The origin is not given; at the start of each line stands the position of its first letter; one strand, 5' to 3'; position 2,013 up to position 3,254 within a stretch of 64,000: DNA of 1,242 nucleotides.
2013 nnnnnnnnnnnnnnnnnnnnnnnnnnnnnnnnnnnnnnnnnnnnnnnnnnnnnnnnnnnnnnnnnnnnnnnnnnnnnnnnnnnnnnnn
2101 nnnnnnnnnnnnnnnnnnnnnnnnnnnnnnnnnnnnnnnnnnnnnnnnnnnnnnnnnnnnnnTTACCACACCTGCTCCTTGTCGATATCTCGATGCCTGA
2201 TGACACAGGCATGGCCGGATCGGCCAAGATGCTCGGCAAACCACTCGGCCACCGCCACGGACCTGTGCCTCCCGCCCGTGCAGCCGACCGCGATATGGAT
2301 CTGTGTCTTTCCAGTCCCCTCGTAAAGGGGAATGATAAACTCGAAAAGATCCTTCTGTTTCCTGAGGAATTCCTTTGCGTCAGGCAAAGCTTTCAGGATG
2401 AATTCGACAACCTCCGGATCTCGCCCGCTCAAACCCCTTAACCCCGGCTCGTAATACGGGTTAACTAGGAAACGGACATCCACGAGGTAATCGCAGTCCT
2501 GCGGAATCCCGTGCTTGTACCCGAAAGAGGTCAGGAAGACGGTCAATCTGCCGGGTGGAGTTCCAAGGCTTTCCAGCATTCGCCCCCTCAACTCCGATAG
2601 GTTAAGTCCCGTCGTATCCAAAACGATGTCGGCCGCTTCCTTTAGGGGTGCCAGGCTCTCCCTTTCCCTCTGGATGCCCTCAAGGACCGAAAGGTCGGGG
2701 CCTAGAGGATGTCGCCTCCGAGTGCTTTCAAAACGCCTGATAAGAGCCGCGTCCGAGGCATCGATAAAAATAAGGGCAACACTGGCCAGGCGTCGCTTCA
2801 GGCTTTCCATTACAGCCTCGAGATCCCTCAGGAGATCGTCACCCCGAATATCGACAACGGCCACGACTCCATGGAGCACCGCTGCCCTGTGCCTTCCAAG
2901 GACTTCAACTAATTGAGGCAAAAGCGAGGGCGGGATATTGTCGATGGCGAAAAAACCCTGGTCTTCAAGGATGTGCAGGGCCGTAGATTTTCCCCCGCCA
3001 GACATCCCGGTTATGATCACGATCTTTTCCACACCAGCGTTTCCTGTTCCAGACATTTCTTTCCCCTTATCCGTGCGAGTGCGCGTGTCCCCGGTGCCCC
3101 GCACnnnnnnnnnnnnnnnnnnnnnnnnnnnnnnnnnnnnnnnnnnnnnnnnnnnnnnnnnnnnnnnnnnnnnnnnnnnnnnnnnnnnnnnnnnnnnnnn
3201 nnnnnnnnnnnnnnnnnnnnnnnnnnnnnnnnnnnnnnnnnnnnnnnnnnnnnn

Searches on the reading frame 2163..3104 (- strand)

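Call 62: search_protein_families(library=pfam, proteins=[window:2163-3104:-], max_evalue=0.000001)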
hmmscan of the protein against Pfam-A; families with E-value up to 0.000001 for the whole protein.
window:2163-3104:- (313 aa): 2 families
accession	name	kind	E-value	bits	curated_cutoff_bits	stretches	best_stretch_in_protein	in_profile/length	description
PF03668.21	RapZ-like_N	-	6.8e-43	146.6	25.4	1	27-181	2-155/158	RapZ-like N-terminal domain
PF22740.1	PapZ_C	-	3e-41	140.8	27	1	188-308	2-121/121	RapZ C-terminal domain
